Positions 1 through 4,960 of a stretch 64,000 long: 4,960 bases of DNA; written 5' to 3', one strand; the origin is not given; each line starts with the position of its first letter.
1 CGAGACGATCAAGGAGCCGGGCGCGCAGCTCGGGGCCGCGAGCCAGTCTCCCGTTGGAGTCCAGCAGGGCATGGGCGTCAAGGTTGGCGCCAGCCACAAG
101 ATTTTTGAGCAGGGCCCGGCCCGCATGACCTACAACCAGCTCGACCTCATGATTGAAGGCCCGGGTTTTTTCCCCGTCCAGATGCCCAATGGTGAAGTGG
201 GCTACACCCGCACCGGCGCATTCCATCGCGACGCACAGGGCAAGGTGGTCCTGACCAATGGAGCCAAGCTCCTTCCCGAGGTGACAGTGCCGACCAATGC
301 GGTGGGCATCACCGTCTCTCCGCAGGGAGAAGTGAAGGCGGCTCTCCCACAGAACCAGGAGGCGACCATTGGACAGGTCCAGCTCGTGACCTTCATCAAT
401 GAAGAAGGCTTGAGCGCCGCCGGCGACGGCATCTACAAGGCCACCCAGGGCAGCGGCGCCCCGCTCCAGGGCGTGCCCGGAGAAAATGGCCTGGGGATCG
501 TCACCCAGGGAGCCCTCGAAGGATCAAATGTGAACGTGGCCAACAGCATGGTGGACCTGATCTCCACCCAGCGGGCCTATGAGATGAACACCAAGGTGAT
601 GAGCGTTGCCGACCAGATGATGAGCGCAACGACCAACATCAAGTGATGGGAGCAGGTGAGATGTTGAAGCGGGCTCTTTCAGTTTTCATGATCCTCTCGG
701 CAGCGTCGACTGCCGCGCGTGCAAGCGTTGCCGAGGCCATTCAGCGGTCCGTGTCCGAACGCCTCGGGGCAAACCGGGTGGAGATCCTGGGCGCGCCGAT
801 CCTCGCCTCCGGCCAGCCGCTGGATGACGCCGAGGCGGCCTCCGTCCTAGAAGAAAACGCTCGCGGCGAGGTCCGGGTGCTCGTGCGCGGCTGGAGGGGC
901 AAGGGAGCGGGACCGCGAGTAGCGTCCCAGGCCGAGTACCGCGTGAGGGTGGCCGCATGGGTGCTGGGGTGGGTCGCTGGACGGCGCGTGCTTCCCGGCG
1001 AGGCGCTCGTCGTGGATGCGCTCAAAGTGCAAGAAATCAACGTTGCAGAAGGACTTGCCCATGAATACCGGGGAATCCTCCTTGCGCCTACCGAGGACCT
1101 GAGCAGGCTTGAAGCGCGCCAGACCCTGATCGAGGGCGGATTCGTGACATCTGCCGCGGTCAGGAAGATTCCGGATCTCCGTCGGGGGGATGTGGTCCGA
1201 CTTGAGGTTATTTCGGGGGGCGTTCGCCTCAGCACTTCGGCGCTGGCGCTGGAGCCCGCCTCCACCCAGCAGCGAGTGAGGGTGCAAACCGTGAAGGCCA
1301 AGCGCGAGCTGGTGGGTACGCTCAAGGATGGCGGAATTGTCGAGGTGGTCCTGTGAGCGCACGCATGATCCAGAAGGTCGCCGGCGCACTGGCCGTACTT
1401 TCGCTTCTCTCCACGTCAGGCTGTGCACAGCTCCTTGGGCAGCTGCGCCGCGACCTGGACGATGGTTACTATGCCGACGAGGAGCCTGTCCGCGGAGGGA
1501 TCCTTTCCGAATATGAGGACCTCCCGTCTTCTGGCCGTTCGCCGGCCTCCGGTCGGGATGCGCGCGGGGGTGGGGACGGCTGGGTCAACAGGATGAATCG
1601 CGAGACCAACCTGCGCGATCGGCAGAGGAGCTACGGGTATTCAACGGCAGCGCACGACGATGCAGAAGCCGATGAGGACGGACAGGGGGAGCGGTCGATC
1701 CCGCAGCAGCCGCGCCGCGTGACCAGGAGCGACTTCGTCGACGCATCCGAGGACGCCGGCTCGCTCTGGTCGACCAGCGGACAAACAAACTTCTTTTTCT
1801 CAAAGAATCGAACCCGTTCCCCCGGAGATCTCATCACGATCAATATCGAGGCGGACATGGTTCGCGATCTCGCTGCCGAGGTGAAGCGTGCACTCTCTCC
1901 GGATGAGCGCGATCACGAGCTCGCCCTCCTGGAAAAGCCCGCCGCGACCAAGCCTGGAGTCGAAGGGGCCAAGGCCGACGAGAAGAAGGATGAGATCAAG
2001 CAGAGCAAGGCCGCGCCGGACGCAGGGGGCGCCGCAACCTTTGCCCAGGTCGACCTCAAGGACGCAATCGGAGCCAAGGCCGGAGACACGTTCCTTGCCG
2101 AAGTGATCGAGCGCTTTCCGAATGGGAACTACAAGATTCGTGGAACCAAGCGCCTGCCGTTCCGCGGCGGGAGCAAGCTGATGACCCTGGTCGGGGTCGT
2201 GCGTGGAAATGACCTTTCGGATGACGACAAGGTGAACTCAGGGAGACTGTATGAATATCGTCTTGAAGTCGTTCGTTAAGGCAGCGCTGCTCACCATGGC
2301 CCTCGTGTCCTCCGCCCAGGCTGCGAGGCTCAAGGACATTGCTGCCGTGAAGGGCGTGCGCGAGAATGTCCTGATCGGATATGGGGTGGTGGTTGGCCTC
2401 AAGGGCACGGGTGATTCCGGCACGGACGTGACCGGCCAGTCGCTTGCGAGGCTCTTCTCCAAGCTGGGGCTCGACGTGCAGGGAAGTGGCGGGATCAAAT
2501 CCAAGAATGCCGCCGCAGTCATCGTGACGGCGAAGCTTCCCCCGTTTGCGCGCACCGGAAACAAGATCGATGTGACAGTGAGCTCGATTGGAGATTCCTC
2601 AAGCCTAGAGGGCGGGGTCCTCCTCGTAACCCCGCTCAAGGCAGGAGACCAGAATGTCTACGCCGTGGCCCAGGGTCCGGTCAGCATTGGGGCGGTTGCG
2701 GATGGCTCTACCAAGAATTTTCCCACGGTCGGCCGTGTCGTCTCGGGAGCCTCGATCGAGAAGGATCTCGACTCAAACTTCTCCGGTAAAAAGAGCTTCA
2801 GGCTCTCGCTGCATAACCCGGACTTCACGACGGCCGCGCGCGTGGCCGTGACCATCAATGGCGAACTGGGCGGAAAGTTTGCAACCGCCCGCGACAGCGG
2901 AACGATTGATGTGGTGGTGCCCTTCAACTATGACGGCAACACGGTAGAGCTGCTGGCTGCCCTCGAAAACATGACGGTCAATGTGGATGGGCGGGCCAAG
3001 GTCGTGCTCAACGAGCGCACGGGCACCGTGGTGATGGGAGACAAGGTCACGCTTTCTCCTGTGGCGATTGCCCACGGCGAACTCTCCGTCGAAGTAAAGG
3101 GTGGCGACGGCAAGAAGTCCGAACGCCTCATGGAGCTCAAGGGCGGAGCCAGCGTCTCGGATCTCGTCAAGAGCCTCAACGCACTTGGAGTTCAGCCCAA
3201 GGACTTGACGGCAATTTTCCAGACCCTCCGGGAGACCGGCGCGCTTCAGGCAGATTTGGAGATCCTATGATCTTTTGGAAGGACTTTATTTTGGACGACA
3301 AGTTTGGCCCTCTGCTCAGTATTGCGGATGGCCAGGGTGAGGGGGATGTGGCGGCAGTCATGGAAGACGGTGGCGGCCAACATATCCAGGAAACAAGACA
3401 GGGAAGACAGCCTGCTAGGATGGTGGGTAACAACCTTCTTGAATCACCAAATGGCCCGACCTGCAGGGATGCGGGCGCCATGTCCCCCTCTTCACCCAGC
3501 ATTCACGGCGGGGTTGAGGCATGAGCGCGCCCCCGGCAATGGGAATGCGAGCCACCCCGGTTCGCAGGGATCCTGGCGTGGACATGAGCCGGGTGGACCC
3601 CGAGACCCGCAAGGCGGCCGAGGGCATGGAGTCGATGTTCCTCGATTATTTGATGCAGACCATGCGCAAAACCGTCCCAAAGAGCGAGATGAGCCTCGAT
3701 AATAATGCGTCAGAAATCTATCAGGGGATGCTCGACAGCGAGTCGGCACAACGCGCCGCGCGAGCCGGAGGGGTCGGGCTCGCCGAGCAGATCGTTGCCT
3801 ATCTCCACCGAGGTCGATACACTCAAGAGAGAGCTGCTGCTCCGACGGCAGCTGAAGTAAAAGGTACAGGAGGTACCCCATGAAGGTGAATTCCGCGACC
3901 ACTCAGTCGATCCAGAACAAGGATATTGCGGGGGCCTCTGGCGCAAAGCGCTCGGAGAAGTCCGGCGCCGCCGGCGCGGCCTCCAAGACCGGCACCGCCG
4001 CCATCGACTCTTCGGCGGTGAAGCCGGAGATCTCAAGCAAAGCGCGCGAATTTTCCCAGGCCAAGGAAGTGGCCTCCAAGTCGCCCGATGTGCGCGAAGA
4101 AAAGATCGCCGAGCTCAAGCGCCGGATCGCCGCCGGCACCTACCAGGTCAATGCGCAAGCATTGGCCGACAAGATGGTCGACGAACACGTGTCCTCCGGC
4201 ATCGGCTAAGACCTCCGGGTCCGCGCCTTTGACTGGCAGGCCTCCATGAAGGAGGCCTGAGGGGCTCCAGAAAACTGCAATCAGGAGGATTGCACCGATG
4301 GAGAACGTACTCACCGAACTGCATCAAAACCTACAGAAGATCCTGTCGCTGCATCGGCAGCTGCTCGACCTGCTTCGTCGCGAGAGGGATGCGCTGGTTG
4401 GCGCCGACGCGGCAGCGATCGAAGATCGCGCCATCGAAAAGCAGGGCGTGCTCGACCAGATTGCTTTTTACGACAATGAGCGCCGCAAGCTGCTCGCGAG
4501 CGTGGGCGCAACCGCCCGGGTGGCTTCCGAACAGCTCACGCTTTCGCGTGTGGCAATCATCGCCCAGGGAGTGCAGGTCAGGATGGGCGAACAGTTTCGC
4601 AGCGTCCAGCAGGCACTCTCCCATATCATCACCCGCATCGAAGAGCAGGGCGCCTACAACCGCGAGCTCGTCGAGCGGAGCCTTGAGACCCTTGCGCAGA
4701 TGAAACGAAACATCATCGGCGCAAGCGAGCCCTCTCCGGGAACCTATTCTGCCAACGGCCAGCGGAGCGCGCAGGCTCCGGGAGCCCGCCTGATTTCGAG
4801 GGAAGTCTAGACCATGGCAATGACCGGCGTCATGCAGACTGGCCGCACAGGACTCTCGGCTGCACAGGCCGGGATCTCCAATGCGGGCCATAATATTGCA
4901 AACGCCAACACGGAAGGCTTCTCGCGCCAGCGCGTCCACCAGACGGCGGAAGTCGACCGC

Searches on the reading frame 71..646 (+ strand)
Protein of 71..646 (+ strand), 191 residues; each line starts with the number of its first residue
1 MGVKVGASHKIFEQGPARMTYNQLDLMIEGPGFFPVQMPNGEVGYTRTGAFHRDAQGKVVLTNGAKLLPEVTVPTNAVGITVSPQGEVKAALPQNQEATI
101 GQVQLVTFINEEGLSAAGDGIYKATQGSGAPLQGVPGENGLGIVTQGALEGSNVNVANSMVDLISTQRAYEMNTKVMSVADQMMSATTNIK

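Call 47: search_protein_families(library=pfam, alignment_id=A4, max_evalue=0.00001)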
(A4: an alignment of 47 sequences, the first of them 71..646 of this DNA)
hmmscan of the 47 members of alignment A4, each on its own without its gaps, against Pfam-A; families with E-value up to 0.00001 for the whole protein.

A. member 1, window:71-646:+ (191 aa): 2 families
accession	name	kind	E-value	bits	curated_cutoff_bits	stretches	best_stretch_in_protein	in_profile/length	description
PF22692.1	LlgE_F_G_D1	-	1.1e-22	80.4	27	1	27-90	1-64/64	Flagellar hook protein FlgE/F/G D1 domain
PF06429.18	Flg_bbr_C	-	1.5e-19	69.6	23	1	146-190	2-46/46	Flagellar basal body rod FlgEFG protein C-terminal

B. families by the number of members that match (of 47 scanned): 88 families (the first 25 are shown)
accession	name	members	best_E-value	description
PF01012.27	ETF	2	1.5e-43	Electron transfer flavoprotein domain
PF00004.35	AAA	2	7.8e-25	ATPase family associated with various cellular activities (AAA)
PF07728.20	AAA_5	2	3.6e-23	AAA domain (dynein-related subfamily)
PF06429.18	Flg_bbr_C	2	1.5e-19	Flagellar basal body rod FlgEFG protein C-terminal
PF02784.22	Orn_Arg_deC_N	2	3.3e-19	Pyridoxal-dependent decarboxylase, pyridoxal binding domain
PF13428.12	TPR_14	2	3.3e-15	Tetratricopeptide repeat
PF13174.12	TPR_6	2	9.5e-13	Tetratricopeptide repeat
PF00158.32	Sigma54_activat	2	8.4e-09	Sigma-54 interaction domain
PF09043.17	Lys-AminoMut_A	1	3e-226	D-Lysine 5,6-aminomutase TIM-barrel domain of alpha subunit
PF00171.27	Aldedh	1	2.9e-125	Aldehyde dehydrogenase family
PF02119.21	FlgI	1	2.6e-112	Flagellar P-ring protein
PF04958.18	AstA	1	1.9e-92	Arginine N-succinyltransferase beta subunit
PF07724.20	AAA_2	1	1.9e-70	AAA domain (Cdc48 subfamily)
PF03702.20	AnmK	1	1.4e-68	Anhydro-N-acetylmuramic acid kinase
PF00155.27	Aminotran_1_2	1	2.1e-66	Aminotransferase class I and II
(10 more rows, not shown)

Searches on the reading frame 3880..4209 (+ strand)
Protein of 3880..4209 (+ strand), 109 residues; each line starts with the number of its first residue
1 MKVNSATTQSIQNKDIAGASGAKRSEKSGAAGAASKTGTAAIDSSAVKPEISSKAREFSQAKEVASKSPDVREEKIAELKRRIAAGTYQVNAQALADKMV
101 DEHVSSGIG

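Call 67: search_protein_families(library=pfam, proteins=[window:3880-4209:+], max_evalue=0.001)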
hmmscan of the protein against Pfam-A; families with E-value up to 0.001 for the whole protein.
window:3880-4209:+ (109 aa): 1 family
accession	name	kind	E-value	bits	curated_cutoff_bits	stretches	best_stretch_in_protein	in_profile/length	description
PF04316.19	FlgM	-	8.3e-20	71.2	25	1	50-101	4-55/55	Anti-sigma-28 factor, FlgM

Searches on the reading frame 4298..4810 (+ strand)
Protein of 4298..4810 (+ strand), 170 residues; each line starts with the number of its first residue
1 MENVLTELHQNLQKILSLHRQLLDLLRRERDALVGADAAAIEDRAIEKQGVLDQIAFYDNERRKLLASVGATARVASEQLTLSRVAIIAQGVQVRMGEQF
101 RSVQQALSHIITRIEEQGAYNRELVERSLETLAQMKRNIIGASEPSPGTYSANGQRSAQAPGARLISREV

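Call 67: search_protein_families(library=pfam, proteins=[window:4298-4810:+], max_evalue=0.001)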
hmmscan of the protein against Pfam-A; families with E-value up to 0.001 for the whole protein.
window:4298-4810:+ (170 aa): 1 family
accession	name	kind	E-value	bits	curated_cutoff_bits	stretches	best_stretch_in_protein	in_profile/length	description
PF05130.17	FlgN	-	7.3e-23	82.1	30.5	1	4-156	2-145/147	FlgN protein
